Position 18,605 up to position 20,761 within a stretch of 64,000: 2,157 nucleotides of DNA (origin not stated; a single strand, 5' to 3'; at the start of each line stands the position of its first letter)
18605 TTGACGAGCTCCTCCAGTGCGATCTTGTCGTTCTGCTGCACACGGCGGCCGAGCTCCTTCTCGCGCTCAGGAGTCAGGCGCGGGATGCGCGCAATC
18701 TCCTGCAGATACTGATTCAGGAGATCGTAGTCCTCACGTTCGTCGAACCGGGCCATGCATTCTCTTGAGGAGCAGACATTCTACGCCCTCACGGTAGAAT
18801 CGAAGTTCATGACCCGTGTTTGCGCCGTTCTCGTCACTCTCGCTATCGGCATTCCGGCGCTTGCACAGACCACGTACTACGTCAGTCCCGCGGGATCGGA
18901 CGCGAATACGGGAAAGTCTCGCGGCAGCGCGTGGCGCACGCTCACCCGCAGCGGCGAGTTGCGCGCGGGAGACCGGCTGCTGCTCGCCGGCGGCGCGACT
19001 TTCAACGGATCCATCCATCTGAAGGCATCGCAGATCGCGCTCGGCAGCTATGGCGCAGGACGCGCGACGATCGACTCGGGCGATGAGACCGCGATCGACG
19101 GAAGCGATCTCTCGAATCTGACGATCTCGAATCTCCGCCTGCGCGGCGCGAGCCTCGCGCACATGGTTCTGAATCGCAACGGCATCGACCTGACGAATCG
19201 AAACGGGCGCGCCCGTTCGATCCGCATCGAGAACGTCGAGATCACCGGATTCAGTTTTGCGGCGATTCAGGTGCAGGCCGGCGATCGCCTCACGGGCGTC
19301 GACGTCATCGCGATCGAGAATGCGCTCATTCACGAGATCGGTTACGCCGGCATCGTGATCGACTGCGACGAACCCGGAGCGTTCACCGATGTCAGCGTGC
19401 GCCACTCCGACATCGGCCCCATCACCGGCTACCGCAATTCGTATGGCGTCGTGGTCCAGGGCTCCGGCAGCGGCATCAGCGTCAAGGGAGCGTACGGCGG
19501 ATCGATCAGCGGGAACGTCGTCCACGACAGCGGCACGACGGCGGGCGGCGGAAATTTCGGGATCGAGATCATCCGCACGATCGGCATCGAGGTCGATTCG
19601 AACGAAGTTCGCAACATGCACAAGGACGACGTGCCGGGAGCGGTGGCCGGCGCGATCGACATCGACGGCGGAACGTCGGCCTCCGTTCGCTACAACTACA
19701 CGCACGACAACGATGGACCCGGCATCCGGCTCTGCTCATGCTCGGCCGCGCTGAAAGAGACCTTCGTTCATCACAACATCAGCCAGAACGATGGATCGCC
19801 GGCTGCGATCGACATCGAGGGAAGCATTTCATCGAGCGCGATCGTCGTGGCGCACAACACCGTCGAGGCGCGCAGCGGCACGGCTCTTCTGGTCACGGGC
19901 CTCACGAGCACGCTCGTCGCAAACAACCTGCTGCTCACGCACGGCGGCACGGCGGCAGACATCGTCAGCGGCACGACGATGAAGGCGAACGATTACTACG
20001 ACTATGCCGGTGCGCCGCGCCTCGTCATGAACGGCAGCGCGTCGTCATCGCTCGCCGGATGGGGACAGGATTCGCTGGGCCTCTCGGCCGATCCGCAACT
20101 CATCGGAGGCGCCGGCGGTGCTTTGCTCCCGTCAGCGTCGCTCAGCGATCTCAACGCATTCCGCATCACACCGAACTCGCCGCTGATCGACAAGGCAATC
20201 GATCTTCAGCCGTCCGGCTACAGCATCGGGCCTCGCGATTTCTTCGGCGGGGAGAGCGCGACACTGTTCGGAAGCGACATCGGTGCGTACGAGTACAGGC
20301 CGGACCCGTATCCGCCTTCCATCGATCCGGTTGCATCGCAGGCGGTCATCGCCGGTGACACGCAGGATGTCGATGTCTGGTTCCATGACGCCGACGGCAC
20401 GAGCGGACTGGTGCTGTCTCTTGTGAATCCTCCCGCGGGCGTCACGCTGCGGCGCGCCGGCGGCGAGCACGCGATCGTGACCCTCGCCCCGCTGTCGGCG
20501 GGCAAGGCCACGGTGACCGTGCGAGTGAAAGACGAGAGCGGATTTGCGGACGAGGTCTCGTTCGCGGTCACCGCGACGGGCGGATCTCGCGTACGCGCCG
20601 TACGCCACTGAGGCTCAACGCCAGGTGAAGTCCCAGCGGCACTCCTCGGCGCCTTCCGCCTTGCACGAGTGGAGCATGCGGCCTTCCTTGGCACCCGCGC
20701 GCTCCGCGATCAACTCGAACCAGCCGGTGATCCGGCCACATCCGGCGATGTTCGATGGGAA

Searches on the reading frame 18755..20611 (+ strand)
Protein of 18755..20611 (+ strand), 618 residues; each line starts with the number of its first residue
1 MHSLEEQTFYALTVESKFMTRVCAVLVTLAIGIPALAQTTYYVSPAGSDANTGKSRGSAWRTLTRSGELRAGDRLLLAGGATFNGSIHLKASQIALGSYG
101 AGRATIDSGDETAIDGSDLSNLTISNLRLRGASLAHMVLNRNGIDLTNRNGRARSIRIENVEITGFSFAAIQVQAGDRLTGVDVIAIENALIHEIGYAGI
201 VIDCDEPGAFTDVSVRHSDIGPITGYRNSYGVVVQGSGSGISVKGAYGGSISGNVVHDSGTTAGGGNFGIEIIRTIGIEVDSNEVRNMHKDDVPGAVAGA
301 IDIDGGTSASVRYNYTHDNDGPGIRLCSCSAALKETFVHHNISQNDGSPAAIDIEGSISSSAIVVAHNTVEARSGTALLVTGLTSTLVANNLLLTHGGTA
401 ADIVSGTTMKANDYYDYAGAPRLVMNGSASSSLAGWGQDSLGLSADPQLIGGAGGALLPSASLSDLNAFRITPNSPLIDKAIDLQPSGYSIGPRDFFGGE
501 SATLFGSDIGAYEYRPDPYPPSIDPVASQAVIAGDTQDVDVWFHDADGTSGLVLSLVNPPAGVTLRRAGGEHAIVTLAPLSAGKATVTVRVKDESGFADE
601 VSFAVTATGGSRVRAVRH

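Call 10: search_protein_families(library=pfam, proteins=[window:18755-20611:+])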
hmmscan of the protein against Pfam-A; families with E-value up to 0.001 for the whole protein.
window:18755-20611:+ (618 aa): 1 family
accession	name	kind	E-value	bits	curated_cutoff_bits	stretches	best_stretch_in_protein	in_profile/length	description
PF13229.12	Beta_helix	-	6.5e-10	39.3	25.9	1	233-391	17-156/158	Right handed beta helix region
